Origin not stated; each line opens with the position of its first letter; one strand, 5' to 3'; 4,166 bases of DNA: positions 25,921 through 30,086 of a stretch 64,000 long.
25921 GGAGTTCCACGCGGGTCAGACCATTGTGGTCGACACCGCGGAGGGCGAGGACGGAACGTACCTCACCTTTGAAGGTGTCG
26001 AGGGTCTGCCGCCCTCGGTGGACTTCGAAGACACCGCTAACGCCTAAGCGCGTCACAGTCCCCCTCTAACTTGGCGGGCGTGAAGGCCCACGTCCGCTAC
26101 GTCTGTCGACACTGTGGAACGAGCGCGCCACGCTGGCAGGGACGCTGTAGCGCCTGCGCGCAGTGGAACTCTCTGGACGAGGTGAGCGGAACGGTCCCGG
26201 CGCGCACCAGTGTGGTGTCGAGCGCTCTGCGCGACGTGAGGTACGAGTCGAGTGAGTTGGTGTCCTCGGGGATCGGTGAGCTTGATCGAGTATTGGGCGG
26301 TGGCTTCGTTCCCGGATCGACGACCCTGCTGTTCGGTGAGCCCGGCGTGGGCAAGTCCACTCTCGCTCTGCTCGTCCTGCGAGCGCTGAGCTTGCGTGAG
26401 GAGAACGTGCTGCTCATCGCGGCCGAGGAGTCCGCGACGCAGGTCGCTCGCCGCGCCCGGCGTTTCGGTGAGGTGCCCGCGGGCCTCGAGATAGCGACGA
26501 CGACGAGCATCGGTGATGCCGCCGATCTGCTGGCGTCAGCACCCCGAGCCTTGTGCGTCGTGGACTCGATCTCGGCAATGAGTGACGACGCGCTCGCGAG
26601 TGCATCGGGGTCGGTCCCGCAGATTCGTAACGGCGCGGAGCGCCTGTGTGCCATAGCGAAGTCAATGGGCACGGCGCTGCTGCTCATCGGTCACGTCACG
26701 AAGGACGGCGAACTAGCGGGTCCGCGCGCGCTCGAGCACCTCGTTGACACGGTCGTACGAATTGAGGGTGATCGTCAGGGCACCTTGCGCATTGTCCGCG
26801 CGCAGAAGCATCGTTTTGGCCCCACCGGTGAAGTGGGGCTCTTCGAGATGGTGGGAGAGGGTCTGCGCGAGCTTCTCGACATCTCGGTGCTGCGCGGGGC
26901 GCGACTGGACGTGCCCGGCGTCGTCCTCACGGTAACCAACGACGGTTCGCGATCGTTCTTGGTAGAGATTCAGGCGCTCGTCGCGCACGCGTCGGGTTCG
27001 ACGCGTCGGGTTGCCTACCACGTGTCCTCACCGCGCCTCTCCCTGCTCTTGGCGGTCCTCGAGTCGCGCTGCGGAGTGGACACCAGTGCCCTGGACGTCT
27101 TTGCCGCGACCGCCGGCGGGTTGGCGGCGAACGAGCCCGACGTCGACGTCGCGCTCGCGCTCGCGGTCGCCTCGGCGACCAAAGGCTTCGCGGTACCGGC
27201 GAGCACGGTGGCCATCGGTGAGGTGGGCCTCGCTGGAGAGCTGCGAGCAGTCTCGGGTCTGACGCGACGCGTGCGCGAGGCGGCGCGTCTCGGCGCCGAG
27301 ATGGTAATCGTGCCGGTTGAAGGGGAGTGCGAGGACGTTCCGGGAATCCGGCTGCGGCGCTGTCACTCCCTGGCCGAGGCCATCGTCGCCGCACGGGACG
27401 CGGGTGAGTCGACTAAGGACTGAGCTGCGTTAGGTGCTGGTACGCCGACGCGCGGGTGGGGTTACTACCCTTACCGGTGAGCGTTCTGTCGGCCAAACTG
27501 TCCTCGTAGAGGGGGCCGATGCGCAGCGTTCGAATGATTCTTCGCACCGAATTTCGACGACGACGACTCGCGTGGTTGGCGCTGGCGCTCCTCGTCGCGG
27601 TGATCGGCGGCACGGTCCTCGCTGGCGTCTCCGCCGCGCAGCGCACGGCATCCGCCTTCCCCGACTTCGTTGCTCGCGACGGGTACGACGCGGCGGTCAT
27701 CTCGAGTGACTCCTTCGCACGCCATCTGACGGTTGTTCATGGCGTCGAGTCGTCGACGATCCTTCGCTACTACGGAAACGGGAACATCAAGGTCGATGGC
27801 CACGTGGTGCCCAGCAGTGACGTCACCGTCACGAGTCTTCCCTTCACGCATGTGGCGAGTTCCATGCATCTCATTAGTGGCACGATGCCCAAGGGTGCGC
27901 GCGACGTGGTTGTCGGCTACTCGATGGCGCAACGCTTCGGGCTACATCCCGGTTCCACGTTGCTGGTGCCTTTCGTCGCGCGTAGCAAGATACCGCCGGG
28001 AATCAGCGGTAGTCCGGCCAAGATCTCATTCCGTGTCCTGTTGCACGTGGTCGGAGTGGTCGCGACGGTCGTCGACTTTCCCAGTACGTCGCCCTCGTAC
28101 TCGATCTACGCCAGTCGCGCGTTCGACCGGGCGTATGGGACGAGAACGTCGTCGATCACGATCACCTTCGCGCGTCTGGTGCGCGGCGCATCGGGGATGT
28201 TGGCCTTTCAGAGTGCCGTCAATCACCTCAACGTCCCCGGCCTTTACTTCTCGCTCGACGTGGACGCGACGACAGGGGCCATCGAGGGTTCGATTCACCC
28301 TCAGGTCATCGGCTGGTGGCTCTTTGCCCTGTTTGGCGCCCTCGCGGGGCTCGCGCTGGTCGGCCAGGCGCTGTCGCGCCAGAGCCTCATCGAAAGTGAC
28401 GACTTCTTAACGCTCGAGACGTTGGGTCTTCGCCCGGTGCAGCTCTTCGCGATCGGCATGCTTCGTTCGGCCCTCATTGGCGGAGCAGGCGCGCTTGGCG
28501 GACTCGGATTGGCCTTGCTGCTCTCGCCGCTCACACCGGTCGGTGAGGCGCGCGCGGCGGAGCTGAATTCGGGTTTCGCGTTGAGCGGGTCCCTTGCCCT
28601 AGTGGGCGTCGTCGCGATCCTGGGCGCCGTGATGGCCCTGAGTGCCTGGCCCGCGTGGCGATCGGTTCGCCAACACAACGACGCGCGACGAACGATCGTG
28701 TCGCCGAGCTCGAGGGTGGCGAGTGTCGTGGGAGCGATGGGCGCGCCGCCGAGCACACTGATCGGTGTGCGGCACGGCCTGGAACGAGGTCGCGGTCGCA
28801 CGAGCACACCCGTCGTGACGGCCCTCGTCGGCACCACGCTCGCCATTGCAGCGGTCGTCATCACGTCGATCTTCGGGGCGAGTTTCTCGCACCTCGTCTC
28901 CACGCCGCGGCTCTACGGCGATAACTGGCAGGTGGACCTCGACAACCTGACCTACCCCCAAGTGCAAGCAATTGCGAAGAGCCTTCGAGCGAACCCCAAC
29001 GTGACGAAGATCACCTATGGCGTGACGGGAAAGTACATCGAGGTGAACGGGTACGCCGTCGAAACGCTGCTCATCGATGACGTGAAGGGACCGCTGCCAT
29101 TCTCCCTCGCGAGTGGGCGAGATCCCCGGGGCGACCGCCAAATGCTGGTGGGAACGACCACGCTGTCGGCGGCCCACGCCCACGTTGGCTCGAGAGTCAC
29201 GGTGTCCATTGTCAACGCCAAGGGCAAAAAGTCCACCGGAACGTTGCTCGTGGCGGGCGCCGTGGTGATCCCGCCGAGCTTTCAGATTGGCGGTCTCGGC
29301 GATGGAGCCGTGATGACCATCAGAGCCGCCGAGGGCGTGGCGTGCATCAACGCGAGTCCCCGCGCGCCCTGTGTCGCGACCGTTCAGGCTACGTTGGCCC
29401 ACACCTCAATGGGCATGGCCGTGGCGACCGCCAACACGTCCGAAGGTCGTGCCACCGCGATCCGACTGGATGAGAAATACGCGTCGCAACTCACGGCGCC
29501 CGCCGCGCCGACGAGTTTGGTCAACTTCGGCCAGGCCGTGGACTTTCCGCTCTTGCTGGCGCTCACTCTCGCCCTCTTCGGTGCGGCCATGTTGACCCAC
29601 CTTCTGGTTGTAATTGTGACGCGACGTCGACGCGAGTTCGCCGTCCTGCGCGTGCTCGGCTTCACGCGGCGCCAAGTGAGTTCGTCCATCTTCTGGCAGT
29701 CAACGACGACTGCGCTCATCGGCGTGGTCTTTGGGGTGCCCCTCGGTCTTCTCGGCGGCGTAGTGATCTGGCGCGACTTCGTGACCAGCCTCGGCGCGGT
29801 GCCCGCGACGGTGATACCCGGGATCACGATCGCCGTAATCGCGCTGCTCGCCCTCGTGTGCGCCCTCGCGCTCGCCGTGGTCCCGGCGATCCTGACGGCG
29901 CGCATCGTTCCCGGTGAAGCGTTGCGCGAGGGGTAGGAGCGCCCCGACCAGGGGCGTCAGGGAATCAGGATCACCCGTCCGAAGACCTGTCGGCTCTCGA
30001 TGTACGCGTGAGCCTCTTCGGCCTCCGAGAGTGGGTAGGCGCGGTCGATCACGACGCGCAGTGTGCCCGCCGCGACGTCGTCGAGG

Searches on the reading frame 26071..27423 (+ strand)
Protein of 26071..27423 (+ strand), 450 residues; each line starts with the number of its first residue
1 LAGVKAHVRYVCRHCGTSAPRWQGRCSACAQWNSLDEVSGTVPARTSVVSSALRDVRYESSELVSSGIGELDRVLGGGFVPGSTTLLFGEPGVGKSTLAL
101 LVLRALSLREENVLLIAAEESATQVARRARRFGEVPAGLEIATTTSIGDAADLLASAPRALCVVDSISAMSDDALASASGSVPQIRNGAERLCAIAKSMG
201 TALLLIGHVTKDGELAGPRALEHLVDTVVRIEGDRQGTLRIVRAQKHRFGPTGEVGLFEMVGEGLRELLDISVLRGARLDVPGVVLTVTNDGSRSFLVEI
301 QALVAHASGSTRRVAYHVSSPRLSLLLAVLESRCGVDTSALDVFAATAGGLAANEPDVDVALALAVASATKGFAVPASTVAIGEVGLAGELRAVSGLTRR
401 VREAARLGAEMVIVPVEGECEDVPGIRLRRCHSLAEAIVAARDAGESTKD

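Call 68: search_protein_families(library=pfam, proteins=[window:26071-27423:+], max_evalue=0.00001)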
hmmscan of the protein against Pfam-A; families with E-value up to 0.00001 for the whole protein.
window:26071-27423:+ (450 aa): 4 families
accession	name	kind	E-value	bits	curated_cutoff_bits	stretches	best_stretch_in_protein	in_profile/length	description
PF06745.19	ATPase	-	5.3e-16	59.1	26.6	1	64-133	1-71/231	KaiC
PF13481.12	AAA_25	-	3.8e-12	46.7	27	1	73-214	24-195/195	AAA domain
PF18073.7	Zn_ribbon_LapB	-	9.3e-10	38.5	25.7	1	10-37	1-28/28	Rubredoxin metal binding domain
PF13541.12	ChlI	-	5.2e-07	30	27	1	357-417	60-120/121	Subunit ChlI of Mg-chelatase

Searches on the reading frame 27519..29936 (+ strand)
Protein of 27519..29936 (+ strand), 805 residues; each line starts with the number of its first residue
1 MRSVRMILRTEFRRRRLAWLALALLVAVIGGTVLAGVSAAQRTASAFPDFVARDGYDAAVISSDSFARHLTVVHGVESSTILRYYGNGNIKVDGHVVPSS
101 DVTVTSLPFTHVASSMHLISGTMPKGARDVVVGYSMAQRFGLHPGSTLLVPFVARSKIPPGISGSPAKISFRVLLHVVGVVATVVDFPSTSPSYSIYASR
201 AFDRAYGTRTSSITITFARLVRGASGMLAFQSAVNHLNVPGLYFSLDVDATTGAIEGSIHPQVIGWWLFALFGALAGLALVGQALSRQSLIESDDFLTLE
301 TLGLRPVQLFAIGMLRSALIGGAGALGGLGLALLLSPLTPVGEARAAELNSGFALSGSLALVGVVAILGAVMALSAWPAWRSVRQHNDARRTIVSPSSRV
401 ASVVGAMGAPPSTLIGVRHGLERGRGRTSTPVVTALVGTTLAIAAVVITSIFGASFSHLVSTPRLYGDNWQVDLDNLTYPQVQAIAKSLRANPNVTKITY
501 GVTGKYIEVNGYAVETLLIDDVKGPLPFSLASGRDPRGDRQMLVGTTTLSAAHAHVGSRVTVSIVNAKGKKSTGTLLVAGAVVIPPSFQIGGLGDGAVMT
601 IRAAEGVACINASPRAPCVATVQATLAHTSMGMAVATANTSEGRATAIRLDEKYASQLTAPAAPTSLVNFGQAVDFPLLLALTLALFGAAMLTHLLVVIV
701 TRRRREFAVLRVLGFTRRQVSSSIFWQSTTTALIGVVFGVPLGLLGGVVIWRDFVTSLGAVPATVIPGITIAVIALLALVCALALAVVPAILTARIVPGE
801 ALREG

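Call 68: search_protein_families(library=pfam, proteins=[window:27519-29936:+], max_evalue=0.00001)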
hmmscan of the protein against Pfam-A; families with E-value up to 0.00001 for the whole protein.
window:27519-29936:+ (805 aa): 1 family
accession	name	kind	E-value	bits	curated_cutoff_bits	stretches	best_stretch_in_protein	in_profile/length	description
PF02687.27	FtsX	-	1.8e-18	67.2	25.5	1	680-796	3-118/120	FtsX-like permease C-terminal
